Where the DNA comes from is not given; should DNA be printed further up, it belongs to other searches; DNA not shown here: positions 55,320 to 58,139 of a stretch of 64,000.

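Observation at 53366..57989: Cytochrome-b-like/penta-haem-c fusion tightly coupled to a membrane-anchored CRTAC1-TPR beta-propeller protein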

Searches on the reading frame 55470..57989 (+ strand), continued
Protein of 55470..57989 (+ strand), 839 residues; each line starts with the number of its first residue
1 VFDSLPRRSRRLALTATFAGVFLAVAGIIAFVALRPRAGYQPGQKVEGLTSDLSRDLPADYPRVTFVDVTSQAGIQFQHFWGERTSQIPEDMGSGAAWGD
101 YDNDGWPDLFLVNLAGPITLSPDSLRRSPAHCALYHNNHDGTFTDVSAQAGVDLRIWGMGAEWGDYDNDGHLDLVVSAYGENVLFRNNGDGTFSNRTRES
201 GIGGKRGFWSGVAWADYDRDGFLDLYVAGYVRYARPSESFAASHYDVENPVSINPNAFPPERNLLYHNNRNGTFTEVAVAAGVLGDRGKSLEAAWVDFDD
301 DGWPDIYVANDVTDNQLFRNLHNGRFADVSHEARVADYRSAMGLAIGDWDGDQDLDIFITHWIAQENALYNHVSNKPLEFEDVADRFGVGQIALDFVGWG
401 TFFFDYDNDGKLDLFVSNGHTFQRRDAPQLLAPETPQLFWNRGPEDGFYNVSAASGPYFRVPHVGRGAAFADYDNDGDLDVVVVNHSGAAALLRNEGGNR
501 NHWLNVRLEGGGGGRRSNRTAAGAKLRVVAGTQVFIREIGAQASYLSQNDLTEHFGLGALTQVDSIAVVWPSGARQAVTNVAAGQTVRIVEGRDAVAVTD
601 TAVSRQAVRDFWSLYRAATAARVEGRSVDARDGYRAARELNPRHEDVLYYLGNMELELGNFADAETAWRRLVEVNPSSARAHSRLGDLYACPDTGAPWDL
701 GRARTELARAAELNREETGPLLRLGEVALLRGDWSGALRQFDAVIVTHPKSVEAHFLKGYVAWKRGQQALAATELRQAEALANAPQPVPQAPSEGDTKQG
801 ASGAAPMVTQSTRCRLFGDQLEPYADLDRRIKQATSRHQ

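Call 39: search_protein_families(library=pfam, proteins=[L116:3025-5943:+, L116:5944-7626:+, L116:7728-11195:+, L116:1465-2880:+, L116:11266-12630:+, L116:626-1363:+], max_evalue=0.001)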
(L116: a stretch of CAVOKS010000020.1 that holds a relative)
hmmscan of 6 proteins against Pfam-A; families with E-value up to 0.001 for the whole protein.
L116:3025-5943:+ (972 aa): 22 families
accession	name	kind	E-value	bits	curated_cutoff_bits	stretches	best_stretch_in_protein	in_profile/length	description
PF14559.12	TPR_19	-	1.4e-25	89.9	25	4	753-814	1-62/68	Tetratricopeptide repeat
PF07719.23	TPR_2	-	3.8e-22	77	27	1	811-844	1-34/34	Tetratricopeptide repeat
PF13428.12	TPR_14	-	1.1e-17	63.1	23.5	2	812-853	2-43/44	Tetratricopeptide repeat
PF13432.12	TPR_16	-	5.6e-17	62.3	32.7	2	783-844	3-64/65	Tetratricopeptide repeat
PF13414.12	TPR_11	-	1.1e-16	60.6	26.8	0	852-885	1-34/42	TPR repeat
PF13181.12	TPR_8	-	1.9e-15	56.1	25.7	1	779-809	3-33/34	Tetratricopeptide repeat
PF00515.34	TPR_1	-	1.4e-14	53.6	27.8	0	778-809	2-33/34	Tetratricopeptide repeat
PF13424.12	TPR_12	-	3.8e-14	53.1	30.1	1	780-841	6-75/77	Tetratricopeptide repeat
PF23914.1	TPR_CcmH_CycH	-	3.7e-12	46.8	42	1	773-878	46-154/158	Cytochrome c-type biogenesis protein H TPR domain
PF13431.12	TPR_17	-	4.1e-12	45.8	24.4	0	765-797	1-33/34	Tetratricopeptide repeat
PF13174.12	TPR_6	-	1.1e-09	38.8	26.3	0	818-842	7-31/33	Tetratricopeptide repeat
PF13176.12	TPR_7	-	3.4e-09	36.5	27.9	0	780-810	2-32/36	Tetratricopeptide repeat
PF13371.12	TPR_9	-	1.1e-07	32.2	35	0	737-778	23-64/73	Tetratricopeptide repeat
PF13435.11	Cytochrome_C554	-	2.1e-07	32.2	20.8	1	222-306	1-84/84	Cytochrome c554 and c-prime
PF12895.13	ANAPC3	-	3.7e-07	30.8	27.2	0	757-836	3-81/82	Anaphase-promoting complex, cyclosome, subunit 3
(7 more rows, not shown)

L116:5944-7626:+ (560 aa): 3 families
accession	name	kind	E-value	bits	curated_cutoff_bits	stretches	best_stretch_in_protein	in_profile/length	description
PF13517.12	FG-GAP_3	-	1.7e-58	195.5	26.9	6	58-129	1-61/61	FG-GAP-like repeat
PF07593.17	UnbV_ASPIC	-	2.3e-20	72.7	23.4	1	471-538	1-68/68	ASPIC and UnbV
PF01839.29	FG-GAP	-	2.3e-17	62.9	22.1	2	111-144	2-32/37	FG-GAP repeat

L116:7728-11195:+ (1155 aa): 18 families
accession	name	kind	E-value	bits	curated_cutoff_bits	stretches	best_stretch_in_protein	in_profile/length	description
PF13517.12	FG-GAP_3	-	7.9e-46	154.9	26.9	5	274-338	1-61/61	FG-GAP-like repeat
PF00515.34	TPR_1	-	1.8e-22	78.6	27.8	1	140-171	1-32/34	Tetratricopeptide repeat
PF07719.23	TPR_2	-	1.6e-20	71.9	27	1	140-172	1-33/34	Tetratricopeptide repeat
PF13432.12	TPR_16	-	3e-16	60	32.7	4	119-171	13-62/65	Tetratricopeptide repeat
PF13181.12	TPR_8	-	3.8e-16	58.2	25.7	0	140-171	1-32/34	Tetratricopeptide repeat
PF07593.17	UnbV_ASPIC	-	1.1e-14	54.5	23.4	1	650-715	1-66/68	ASPIC and UnbV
PF13414.12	TPR_11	-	2.4e-14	53.2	26.8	0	81-113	3-35/42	TPR repeat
PF13428.12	TPR_14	-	5.3e-13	48.7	23.5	1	141-180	2-41/44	Tetratricopeptide repeat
PF01839.29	FG-GAP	-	7.3e-12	45.3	22.1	0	325-338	7-20/37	FG-GAP repeat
PF14559.12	TPR_19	-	3e-11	43.9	25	1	85-143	4-62/68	Tetratricopeptide repeat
PF13431.12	TPR_17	-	1.2e-10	41.3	24.4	1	128-160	1-33/34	Tetratricopeptide repeat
PF23914.1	TPR_CcmH_CycH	-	1.1e-09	38.8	42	1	136-199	46-112/158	Cytochrome c-type biogenesis protein H TPR domain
PF13371.12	TPR_9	-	2.4e-08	34.3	35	0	45-105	1-62/73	Tetratricopeptide repeat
PF13424.12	TPR_12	-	2.7e-07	31.1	30.1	2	140-199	3-70/77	Tetratricopeptide repeat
PF13174.12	TPR_6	-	2.2e-06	28.4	26.3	0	146-171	6-31/33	Tetratricopeptide repeat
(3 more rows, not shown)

L116:1465-2880:+ (471 aa): 1 family
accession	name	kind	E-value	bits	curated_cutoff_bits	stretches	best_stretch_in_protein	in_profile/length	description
PF01425.27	Amidase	-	4.3e-117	392.3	27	1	25-452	1-445/445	Amidase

L116:11266-12630:+ (454 aa): 2 families
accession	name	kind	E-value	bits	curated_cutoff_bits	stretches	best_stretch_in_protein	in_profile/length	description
PF00324.27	AA_permease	-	6.8e-30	104.6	24.6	1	41-393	23-389/470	Amino acid permease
PF13520.12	AA_permease_2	-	2.2e-25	89.9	27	1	49-410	33-398/427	Amino acid permease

L116:626-1363:+ (245 aa): 1 family
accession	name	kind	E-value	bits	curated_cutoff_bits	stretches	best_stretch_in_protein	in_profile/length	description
PF07238.19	PilZ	-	9.3e-13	48.8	22.5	1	124-218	3-101/102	PilZ domain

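Call 45: search_solved_structures(query=A2, max_evalue=0.001)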
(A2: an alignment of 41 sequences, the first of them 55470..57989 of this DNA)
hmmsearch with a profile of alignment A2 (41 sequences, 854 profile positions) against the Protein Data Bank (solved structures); distinct sequences matched with E-value up to 0.001: 92 (the best 60 are shown).
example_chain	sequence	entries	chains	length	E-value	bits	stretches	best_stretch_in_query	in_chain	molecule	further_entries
9qhb_A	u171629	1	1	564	4.5e-58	200.2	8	630-692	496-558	Engineered tetratricopeptide repeat protein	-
8bu0_A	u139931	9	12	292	1e-32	116.3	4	630-692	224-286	Consensus tetratricopeptide repeat protein | Crystal structure of an 8-repeat consensus TPR superhelix with Zinc. | Monomer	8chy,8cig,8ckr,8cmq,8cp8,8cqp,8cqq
9qhc_A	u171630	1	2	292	9.6e-31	109.8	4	630-695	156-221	Engineered tetratricopeptide repeat protein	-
9etn_A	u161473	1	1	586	2e-25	92.2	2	465-597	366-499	Cartilage acidic protein 1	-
7yeh_B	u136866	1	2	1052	3.3e-24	88.2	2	629-695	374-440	UDP-N-acetylglucosamine--peptide N-acetylglucosaminyltransferase 110 kDa subunit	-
7yea_A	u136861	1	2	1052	1.3e-23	86.2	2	623-693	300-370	UDP-N-acetylglucosamine--peptide N-acetylglucosaminyltransferase 110 kDa subunit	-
7ntf_A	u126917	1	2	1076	1.2e-22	83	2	623-693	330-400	Isoform 1 of UDP-N-acetylglucosamine--peptide N-acetylglucosaminyltransferase 110 kDa subu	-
1w3b_A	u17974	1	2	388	1.2e-17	66.4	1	623-715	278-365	UDP-N-ACETYLGLUCOSAMINE--PEPTIDE N-ACETYLGLUCOSAMINYLTRANSFERASE 110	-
6eou_A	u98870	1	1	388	1.8e-17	65.9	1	623-715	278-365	UDP-N-acetylglucosamine--peptide N-acetylglucosaminyltransferase 110 kDa subunit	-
7obi_A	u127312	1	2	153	1.6e-16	62.8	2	627-695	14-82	CTPR-rv4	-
7y4i_A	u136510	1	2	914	1.4e-14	56.3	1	624-786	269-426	Probable UDP-N-acetylglucosamine--peptide N-acetylglucosaminyltransferase SPINDLY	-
8dtf_A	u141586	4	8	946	1.5e-14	56.2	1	624-786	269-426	Probable UDP-N-acetylglucosamine--peptide N-acetylglucosaminyltransferase SPINDLY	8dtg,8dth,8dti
2fo7_A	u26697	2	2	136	1.7e-14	56.1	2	629-695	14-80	SYNTHETIC CONSENSUS TPR PROTEIN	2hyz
8ch0_A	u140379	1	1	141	1.9e-14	55.9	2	629-695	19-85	Consensus tetratricopeptide repeat protein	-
9gzg_A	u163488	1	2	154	1.1e-13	53.4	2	616-695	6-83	Engineered CTPR protein with glutamic acids for conductivity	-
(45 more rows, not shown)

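Call 50: predict_structure(alignment_id=A2)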
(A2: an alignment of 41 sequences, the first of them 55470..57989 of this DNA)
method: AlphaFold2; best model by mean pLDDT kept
length: 839 residues; sequences in the alignment: 41
mean_pLDDT: 83.8   pTM: 0.66
mean pLDDT of the five models: 83.8, 82.1, 81.4, 69.7, 67.6
residues with pLDDT >= 90: 412; 70-90: 308; 50-70: 51; < 50: 68
segments of 3 or more residues with pLDDT < 50: 35-53, 240-248, 392-394, 545-547, 596-603, 788-810
pLDDT, mean of each block of 10 residues (from residue 1): 66 83 84 55 36 64 93 96 86 86 90 92 92 96 97 94 89 93 95 96 91 89 92 73 47 82 95 96 89 89 90 89 94 82 88 90 72 84 84 62 91 88 78 89 89 91 91 91 94 89 88 63 90 87 56 89 92 84 90 57 61 86 87 94 89 93 96 88 94 91 96 82 94 94 89 93 94 93 65 36 39 71 87 82
secondary structure, 60 per line:
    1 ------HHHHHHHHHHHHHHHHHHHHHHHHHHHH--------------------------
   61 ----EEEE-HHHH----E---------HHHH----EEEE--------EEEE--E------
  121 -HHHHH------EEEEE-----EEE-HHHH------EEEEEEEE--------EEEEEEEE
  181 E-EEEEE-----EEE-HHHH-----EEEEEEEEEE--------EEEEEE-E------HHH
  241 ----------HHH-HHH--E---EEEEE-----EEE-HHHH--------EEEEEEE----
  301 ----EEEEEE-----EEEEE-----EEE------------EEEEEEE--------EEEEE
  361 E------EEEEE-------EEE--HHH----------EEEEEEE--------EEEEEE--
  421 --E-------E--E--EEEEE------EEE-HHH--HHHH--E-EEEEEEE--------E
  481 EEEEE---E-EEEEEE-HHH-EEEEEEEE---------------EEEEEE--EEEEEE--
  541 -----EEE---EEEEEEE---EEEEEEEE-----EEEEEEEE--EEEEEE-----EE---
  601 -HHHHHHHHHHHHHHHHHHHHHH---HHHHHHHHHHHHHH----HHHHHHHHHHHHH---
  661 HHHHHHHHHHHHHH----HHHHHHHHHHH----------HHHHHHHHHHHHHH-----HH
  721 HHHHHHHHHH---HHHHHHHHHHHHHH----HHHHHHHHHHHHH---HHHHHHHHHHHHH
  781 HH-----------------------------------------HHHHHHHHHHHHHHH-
elements in order (helices of 4 or more, strands of 3 or more residues): H7-34 E65-68 H70-73 H88-91 E96-99 E108-111 H122-126 E133-137 E143-145 H147-150 E157-164 E173-181 E183-187 E193-195 H197-200 E206-215 E224-229 E264-268 E274-276 H278-281 E290-296 E305-310 E316-320 E326-328 E341-347 E356-361 E368-372 E380-382 E398-404 E413-418 E437-441 E448-450 H457-460 E465-471 E480-485 E491-496 E502-509 E525-530 E533-538 E546-548 E552-558 E562-569 E575-582 E585-590 H602-623 H627-640 H645-657 H661-674 H679-689 H700-713 H719-730 H734-747 H752-764 H768-782 H824-838

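Call 53: fold_search(model_id=the predicted structure, library=pdb)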
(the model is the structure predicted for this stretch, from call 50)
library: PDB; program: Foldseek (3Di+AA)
matches with E <= 10: 1507; with E <= 0.001: 319
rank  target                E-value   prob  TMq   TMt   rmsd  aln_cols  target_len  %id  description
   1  9etn_A                1.2e-25  1.00  0.49  0.74   4.3       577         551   20  Crystal structure of murine CRTAC1 (released 2024-07-31)
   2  9qhb                  6.4e-09  1.00  0.20  0.59   1.8       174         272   26  Crystal structure of 16-repeat CTPR protein with eliminated coordination sites (released 2025-10-22)
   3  9a2d_C                1.3e-08  1.00  0.13  0.10  24.9       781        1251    9  Modeling of the ciliary Intraflagellar transport-A complex (released 2024-05-10)
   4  8chy                  3.2e-08  1.00  0.19  0.56   2.2       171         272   26  Crystal structure of an 8-repeat consensus TPR superhelix with Zinc. (released 2024-02-21)
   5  9qhc_A                1.2e-07  1.00  0.19  0.57   1.7       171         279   26  Crystal structure of 8-repeat CTPR protein with eliminated coordination sites (released 2025-10-22)
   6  9qhc_B                1.2e-07  1.00  0.19  0.58   1.7       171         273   26  Crystal structure of 8-repeat CTPR protein with eliminated coordination sites (released 2025-10-22)
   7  4tqm_A                1.4e-07  1.00  0.27  0.50   7.5       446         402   15  Structural basis of specific recognition of non-reducing terminal N-acetylglucosamine by an Agrocybe aegerita lection (released 2015-06-03)
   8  4up4_B                2.7e-07  1.00  0.25  0.47   6.2       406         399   16  Structure of the recombinant lectin PVL from Psathyrella velutina in complex with GlcNAcb-D-1,3Galactoside (released 2015-01-28)
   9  3vtx_A                3.8e-07  1.00  0.19  0.80   2.5       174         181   20  Crystal structure of MamA protein (released 2012-10-31)
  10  3vtx_B                4.6e-07  1.00  0.19  0.80   3.8       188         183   20  Crystal structure of MamA protein (released 2012-10-31)
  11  8bbg_A                4.6e-07  0.99  0.11  0.09  28.2       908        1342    8  Structure of the IFT-A complex; anterograde IFT-A train model (released 2022-12-21)
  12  3vty_A                4.8e-07  1.00  0.20  0.92   1.2       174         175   20  Crystal structure of MamA (released 2012-10-31)
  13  2bwm                  5.5e-07  1.00  0.26  0.49   5.9       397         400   17  1.8A CRYSTAL STRUCTURE OF of Psathyrella velutina LECTIN IN COMPLEX WITH METHYL 2-ACETAMIDO-1,2-DIDEOXY-1-SELENO-BETA-D- (released 2006-01-23)
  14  6tka_AAA              6.4e-07  1.00  0.17  0.21   3.6       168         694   18  Crystal structure of human O-GlcNAc transferase bound to substrate 7 and a peptide from HCF-1 pro-repeat 2 (11-26) (released 2020-03-04)
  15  2bwr_A                7.3e-07  1.00  0.26  0.49   5.8       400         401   17  Crystal Structure of Psathyrella Velutina Lectin at 1.5A Resolution (released 2006-01-23)
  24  4up4_A                9.8e-07  1.00  0.26  0.49   5.9       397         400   17  Structure of the recombinant lectin PVL from Psathyrella velutina in complex with GlcNAcb-D-1,3Galactoside (released 2015-01-28)
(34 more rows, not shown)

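Call 62: search_protein_families(library=pfam, proteins=[L106:1057-4161:+, L106:4180-5703:+, L106:5986-7764:+, L106:7870-11097:+], max_evalue=0.001)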
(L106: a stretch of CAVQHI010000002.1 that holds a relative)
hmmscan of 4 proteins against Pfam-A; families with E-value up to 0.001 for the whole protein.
L106:1057-4161:+ (1034 aa): 4 families
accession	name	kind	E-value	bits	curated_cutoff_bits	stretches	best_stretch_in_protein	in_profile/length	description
PF13715.12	CarbopepD_reg_2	-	4.2e-20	72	32.2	1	43-125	1-88/88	CarboxypepD_reg-like domain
PF07715.20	Plug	-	2.3e-18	67.1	23.9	1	134-238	3-107/107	TonB-dependent Receptor Plug Domain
PF00593.30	TonB_dep_Rec_b-barrel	-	3e-14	54.2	27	1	433-992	49-436/436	TonB dependent receptor-like, beta-barrel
PF13620.12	CarboxypepD_reg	-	7e-11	42.8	32.3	1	42-102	1-65/82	Carboxypeptidase regulatory-like domain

L106:4180-5703:+ (507 aa): 3 families
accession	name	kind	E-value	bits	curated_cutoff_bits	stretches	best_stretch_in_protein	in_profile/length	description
PF07980.17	SusD_RagB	-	1.9e-36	126.7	23.1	1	268-507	2-297/297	SusD family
PF14322.12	SusD-like_3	-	7.3e-23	82.2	27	1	98-228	62-189/191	Starch-binding associating with outer membrane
PF12771.13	SusD-like_2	-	0.00078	18.8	27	0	105-209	52-151/415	Starch-binding associating with outer membrane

L106:5986-7764:+ (592 aa): 3 families
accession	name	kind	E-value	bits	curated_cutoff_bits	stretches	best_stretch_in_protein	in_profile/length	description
PF13517.12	FG-GAP_3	-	3.9e-49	165.5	26.9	6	155-217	1-61/61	FG-GAP-like repeat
PF07593.17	UnbV_ASPIC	-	8.4e-20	70.9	23.4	1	513-579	1-67/68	ASPIC and UnbV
PF01839.29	FG-GAP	-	5.7e-16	58.5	22.1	1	148-182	2-33/37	FG-GAP repeat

L106:7870-11097:+ (1075 aa): 7 families
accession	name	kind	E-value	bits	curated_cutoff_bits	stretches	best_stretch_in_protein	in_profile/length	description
PF02836.23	Glyco_hydro_2_C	-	7.4e-97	324.6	21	1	378-659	1-301/302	Glycosyl hydrolases family 2, TIM barrel domain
PF02929.23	Bgal_small_N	-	1.5e-73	248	25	1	788-1056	2-248/248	Beta galactosidase small chain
PF02837.24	Glyco_hydro_2_N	-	2.6e-44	151.6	28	1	84-256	2-168/169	Glycosyl hydrolases family 2, sugar binding domain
PF16353.11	LacZ_4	-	3.1e-24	85.5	27.3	1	669-757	1-86/87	Beta-galactosidase, domain 4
PF00703.27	Glyco_hydro_2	-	7.5e-18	65.7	23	1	260-376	2-109/109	Glycosyl hydrolases family 2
PF22666.2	Glyco_hydro_2_N2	-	1.1e-07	32.5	27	1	162-227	51-117/167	Glycosyl hydrolase 2 galactose-binding domain-like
PF03198.20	Glyco_hydro_72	-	4.6e-07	29.9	25.9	1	372-523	6-162/314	Glucanosyltransferase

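Call 83: search_protein_families(library=pfam, alignment_id=A2, max_evalue=0.001)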
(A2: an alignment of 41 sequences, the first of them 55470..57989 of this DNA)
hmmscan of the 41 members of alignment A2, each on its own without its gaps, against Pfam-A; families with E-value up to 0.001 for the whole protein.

A. member 1, window:55470-57989:+ (839 aa): 11 families
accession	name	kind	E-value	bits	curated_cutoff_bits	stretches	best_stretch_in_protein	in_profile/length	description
PF13517.12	FG-GAP_3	-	2.3e-51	172.7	26.9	6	165-227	1-61/61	FG-GAP-like repeat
PF07593.17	UnbV_ASPIC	-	1.8e-18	66.6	23.4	1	521-587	1-67/68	ASPIC and UnbV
PF01839.29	FG-GAP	-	1.8e-15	56.8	22.1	1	164-192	8-33/37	FG-GAP repeat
PF13432.12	TPR_16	-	2e-14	54.1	32.7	3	722-782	1-59/65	Tetratricopeptide repeat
PF07719.23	TPR_2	-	4.1e-11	42.5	27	1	646-677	2-33/34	Tetratricopeptide repeat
PF13414.12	TPR_11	-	5.8e-11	42.3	26.8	1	652-689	1-38/42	TPR repeat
PF13428.12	TPR_14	-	1.2e-10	41.4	23.5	1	646-688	2-44/44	Tetratricopeptide repeat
PF13174.12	TPR_6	-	2e-09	37.9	26.3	0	646-678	1-33/33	Tetratricopeptide repeat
PF14559.12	TPR_19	-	8.9e-09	36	25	1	624-683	4-63/68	Tetratricopeptide repeat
PF13431.12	TPR_17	-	1.7e-07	31.4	24.4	0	639-665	7-33/34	Tetratricopeptide repeat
PF00515.34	TPR_1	-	2.5e-06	27.5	27.8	0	646-677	2-33/34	Tetratricopeptide repeat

B. families by the number of members that match (of 41 scanned): 24 families
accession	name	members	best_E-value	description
PF13517.12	FG-GAP_3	41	1.1e-56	FG-GAP-like repeat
PF07593.17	UnbV_ASPIC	41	1.5e-23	ASPIC and UnbV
PF01839.29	FG-GAP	41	6e-22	FG-GAP repeat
PF13432.12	TPR_16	41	2.6e-18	Tetratricopeptide repeat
PF07719.23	TPR_2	40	6.1e-18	Tetratricopeptide repeat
PF14559.12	TPR_19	40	6e-16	Tetratricopeptide repeat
PF13414.12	TPR_11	39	1.9e-13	TPR repeat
PF13428.12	TPR_14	38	1.4e-13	Tetratricopeptide repeat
PF00515.34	TPR_1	35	1.5e-12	Tetratricopeptide repeat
PF13431.12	TPR_17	35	8.4e-11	Tetratricopeptide repeat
PF13174.12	TPR_6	34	4.8e-11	Tetratricopeptide repeat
PF23914.1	TPR_CcmH_CycH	32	3.7e-07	Cytochrome c-type biogenesis protein H TPR domain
PF13181.12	TPR_8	21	4e-11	Tetratricopeptide repeat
PF12895.13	ANAPC3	10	2.5e-07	Anaphase-promoting complex, cyclosome, subunit 3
PF13424.12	TPR_12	6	4.6e-06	Tetratricopeptide repeat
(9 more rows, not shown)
